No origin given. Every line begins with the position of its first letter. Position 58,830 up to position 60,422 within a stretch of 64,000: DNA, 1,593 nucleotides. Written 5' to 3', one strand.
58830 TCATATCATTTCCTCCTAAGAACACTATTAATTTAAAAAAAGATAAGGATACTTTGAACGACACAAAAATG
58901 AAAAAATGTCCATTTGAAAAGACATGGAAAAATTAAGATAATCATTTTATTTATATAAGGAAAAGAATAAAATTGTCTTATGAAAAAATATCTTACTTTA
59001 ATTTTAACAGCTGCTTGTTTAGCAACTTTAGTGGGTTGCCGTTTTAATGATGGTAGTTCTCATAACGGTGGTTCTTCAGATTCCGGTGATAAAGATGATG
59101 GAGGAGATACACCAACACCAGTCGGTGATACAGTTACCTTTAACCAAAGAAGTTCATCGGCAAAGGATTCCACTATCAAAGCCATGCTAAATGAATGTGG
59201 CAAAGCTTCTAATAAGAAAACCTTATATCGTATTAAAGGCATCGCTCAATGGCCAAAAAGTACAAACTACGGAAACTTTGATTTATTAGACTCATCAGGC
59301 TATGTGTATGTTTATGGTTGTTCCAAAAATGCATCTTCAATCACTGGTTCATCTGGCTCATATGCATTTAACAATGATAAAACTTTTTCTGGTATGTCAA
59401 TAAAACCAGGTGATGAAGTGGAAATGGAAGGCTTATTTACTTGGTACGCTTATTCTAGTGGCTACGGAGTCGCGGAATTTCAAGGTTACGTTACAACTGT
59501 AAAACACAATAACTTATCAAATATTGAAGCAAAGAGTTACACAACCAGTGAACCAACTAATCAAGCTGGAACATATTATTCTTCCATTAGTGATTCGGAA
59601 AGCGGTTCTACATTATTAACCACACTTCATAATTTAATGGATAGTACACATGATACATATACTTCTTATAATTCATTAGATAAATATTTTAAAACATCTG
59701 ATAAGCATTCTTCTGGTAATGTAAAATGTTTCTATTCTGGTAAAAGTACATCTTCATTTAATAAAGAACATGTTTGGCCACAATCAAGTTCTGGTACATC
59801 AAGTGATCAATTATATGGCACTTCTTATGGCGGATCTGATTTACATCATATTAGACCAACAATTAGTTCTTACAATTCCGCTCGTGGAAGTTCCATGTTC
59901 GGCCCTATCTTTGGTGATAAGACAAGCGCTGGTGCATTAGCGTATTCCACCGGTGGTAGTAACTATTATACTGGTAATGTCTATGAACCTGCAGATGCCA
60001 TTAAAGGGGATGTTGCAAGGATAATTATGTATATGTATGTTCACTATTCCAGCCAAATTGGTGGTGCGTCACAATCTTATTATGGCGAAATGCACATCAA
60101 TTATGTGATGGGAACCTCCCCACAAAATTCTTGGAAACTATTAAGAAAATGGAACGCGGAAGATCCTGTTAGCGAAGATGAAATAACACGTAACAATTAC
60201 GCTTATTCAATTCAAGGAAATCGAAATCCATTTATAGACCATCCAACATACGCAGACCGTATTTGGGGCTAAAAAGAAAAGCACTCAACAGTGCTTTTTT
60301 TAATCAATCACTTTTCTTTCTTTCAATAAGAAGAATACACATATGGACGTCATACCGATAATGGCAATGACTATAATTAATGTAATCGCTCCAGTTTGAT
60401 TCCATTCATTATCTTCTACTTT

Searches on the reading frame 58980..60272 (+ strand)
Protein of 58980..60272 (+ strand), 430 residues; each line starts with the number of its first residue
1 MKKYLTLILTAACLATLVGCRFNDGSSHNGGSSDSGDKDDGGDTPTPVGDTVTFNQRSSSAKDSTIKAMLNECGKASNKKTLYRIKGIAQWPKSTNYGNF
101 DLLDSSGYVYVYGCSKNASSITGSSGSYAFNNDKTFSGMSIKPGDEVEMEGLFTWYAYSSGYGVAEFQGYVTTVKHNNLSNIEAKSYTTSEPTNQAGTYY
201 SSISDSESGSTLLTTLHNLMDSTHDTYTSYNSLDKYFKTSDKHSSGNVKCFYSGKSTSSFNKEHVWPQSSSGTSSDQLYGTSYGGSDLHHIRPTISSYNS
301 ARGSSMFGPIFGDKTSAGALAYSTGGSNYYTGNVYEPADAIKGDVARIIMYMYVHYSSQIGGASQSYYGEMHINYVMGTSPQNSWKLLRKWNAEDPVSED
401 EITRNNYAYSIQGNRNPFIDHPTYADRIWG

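Call 3: search_protein_families(library=pfam, proteins=[window:58980-60272:+], max_evalue=1)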
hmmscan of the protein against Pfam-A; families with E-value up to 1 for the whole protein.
window:58980-60272:+ (430 aa): 1 family
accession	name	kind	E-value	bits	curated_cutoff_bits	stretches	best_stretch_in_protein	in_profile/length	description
PF04231.19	Endonuclease_1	-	1.5e-38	133.3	25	1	232-422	53-234/235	Endonuclease I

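Call 11: find_homologous_proteins(query=window:58980-60269:+, max_evalue=0.001)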
Query seq(430 aa) (430 aa): 1766 proteins with E <= 0.001 among 6812 candidates; the best 120 are listed.
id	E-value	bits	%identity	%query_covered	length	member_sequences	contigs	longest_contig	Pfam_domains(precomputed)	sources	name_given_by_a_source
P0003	1.1e-259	880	87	100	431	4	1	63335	PF04231.20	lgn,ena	-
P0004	1.5e-180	619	65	100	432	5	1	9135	PF04231.20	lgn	-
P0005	2.5e-177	609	71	90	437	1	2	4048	PF04231.20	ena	-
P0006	4.3e-175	601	64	100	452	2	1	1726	PF04231.20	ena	-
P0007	7.7e-175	600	64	100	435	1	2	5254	PF04231.20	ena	-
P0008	7.6e-173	594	68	93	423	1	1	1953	PF04231.20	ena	-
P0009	2.7e-172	592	61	100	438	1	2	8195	PF04231.20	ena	-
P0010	6.7e-170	584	68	90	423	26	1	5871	PF04231.20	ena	-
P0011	1.3e-167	577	68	90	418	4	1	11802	PF04231.20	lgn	-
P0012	1.6e-167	576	63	100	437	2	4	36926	PF04231.20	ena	-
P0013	4.9e-167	575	60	100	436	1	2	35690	PF04231.20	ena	-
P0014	2.6e-165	569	68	87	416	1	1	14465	PF04231.20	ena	-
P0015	1.4e-163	563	67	89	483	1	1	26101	PF04231.20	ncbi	-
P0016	4.1e-163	562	66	88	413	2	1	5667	PF04231.20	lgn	-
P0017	1.6e-162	560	67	89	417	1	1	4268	PF04231.20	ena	-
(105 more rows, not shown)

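Call 24: predict_structure(alignment_id=A1)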
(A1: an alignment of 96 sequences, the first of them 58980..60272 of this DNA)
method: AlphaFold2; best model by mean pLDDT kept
length: 430 residues; sequences in the alignment: 96
mean_pLDDT: 90.2   pTM: 0.85
mean pLDDT of the five models: 90.2, 89.7, 89.6, 89.5, 89.0
residues with pLDDT >= 90: 353; 70-90: 25; 50-70: 24; < 50: 28
segments of 3 or more residues with pLDDT < 50: 19-45
pLDDT, mean of each block of 10 residues (from residue 1): 63 58 42 39 52 97 98 96 98 95 98 98 92 97 98 95 95 96 97 83 96 98 96 98 96 97 93 71 96 97 96 97 96 97 99 96 92 93 98 97 97 97 97
secondary structure, 60 per line:
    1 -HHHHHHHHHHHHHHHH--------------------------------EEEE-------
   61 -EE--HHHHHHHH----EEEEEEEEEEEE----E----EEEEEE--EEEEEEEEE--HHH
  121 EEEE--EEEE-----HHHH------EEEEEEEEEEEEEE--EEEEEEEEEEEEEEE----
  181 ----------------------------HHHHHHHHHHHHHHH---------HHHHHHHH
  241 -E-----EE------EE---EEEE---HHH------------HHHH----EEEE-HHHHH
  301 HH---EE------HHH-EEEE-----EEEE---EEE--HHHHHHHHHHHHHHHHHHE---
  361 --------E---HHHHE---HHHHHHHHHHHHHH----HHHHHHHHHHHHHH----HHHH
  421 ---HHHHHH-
elements in order: H2-17 E50-53 H66-73 E78-89 E99-104 E107-115 E121-124 E127-130 H136-139 E146-159 E162-176 H209-223 H233-240 E261-264 H283-286 E291-294 H296-302 E318-321 E327-330 E334-336 H339-356 H373-376 H381-394 H399-412 H417-420 H424-429

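Call 29: fold_search(model_id=the predicted structure, library=pdb)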
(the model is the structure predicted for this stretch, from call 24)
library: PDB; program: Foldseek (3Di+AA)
matches with E <= 10: 552; with E <= 0.001: 9
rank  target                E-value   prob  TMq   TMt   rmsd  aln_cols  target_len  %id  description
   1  2g7f                  1.8e-06  1.00  0.29  0.58   6.7       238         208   19  The 1.95 A crystal structure of Vibrio cholerae extracellular endonuclease I (released 2006-10-31)
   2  1ouo                  2.3e-06  1.00  0.26  0.50   6.4       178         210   24  Crystal structure of the periplasmic endonuclease Vvn (released 2003-08-05)
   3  2g7e                  2.3e-06  1.00  0.28  0.55   7.2       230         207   20  The 1.6 A crystal structure of Vibrio cholerae extracellular endonuclease I (released 2006-10-31)
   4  2vnd                  2.9e-06  1.00  0.29  0.57   6.4       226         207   21  The N69Q mutant of Vibrio cholerae endonuclease I (released 2008-02-12)
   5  2pu3                  3.5e-06  1.00  0.30  0.59   6.2       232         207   20  Structural adaptation of endonuclease I from the cold-adapted and halophilic bacterium Vibrio salmonicida (released 2008-03-18)
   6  1oup_B                1.1e-05  1.00  0.26  0.52   5.8       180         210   22  Crystal structure of the periplasmic endonuclease Vvn complexed with octamer double stranded DNA (released 2003-08-05)
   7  1oup_A                2.1e-05  1.00  0.24  0.47   6.4       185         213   20  Crystal structure of the periplasmic endonuclease Vvn complexed with octamer double stranded DNA (released 2003-08-05)
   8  6l4q_A                2.6e-04  1.00  0.20  0.18  17.3       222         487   13  Crystal Structure of Lysyl-tRNA Synthetase from Plasmodium falciparum complexed with L-lysine and Clado-B (released 2021-05-19)
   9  8k9x_B                9.1e-04  1.00  0.19  0.17   5.9       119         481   17  Crystal structure of plasmodium LysRS complexing with ASP3026 derived LysRS inhibitor 5 (ADKI5) (released 2024-06-26)
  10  7bt5_B                1.0e-03  1.00  0.20  0.18   4.9       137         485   14  Crystal structure of plasmodium LysRS complexing with an antitumor compound (released 2020-09-30)
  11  6kab_C                1.0e-03  0.99  0.20  0.18  16.9       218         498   14  Crystal structure of plasmodium lysyl-tRNA synthetase in complex with a cladosporin derivative 2 (released 2020-04-08)
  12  6l4q_B                1.4e-03  1.00  0.19  0.17   4.1       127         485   15  Crystal Structure of Lysyl-tRNA Synthetase from Plasmodium falciparum complexed with L-lysine and Clado-B (released 2021-05-19)
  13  5zh5_A                1.4e-03  1.00  0.17  0.16   4.3       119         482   16  CRYSTAL STRUCTURE OF PfKRS WITH INHIBITOR CLADO-2 (released 2018-06-27)
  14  7bt5_A                1.4e-03  1.00  0.18  0.16   5.0       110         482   16  Crystal structure of plasmodium LysRS complexing with an antitumor compound (released 2020-09-30)
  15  8k9x_A                1.4e-03  1.00  0.17  0.15   5.0       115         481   17  Crystal structure of plasmodium LysRS complexing with ASP3026 derived LysRS inhibitor 5 (ADKI5) (released 2024-06-26)
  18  1nnx                  1.8e-03  1.00  0.16  0.61   5.8       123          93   15  Structure of the hypothetical protein ygiW from E. coli. (released 2004-03-09)
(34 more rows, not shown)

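Call 62: list_cluster_members(proteins=[P0001, P0272, window:58980-60272:+])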
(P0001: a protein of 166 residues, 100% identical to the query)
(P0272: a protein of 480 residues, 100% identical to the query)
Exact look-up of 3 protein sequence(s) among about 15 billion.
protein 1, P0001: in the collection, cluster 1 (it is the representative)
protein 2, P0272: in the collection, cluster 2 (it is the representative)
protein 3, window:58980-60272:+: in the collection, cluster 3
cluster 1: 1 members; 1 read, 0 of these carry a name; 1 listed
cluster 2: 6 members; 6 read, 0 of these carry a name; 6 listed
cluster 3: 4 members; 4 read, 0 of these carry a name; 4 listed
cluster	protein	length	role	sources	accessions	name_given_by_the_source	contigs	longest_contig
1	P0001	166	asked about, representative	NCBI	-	-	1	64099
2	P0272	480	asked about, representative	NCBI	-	-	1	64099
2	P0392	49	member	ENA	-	-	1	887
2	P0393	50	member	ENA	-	-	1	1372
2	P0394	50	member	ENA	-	-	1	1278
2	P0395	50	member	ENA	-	-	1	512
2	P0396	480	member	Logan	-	-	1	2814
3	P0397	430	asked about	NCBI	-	-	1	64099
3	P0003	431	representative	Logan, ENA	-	-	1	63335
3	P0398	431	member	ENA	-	-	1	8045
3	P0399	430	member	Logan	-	-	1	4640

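Call 76: search_protein_families(library=pfam, alignment_id=A1, max_evalue=0.1)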
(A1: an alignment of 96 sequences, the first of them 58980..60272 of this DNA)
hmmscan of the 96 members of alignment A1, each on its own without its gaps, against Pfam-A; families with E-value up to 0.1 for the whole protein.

A. member 1, window:58980-60272:+ (430 aa): 1 family
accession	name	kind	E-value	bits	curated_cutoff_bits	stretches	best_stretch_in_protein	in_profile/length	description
PF04231.19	Endonuclease_1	-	1.5e-38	133.3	25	1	232-422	53-234/235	Endonuclease I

B. families by the number of members that match (of 96 scanned): 28 families (the first 25 are shown)
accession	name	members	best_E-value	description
PF04231.19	Endonuclease_1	96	3.6e-42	Endonuclease I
PF06152.16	Phage_min_cap2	17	0.0052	Phage minor capsid protein 2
PF21827.1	New_glue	8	0.0021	New glue protein family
PF13100.11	OstA_2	3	0.014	OstA-like protein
PF15794.10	CCDC106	3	0.016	Coiled-coil domain-containing protein 106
PF15527.11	Ntox22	2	0.0029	Bacterial toxin 22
PF12869.13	tRNA_anti-like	2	0.015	tRNA_anti-like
PF02402.22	Lysis_col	2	0.041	Lysis protein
PF24415.1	Ig_Irg-7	1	0.0031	Irg-7-like, Ig-like domain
PF15391.11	DUF4614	1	0.017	Domain of unknown function (DUF4614)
PF11546.13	CompInhib_SCIN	1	0.023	Staphylococcal complement inhibitor SCIN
PF14279.12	HNH_5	1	0.024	HNH endonuclease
PF23958.1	DUF7287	1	0.026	Family of unknown function (DUF7287)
PF02014.22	Reeler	1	0.028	Reeler domain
PF14427.12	Pput2613-deam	1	0.039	Pput_2613-like deaminase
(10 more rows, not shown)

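Call 86: search_protein_families(library=ncbifam, proteins=[window:58980-60272:+], max_evalue=0.01)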
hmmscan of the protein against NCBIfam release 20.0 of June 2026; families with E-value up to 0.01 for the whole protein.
window:58980-60272:+ (430 aa): 1 family
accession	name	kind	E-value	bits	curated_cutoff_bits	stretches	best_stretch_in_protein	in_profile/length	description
NF011716.0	PRK15137.1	equivalog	1.3e-09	38.4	372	2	365-421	173-228/235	deoxyribonuclease I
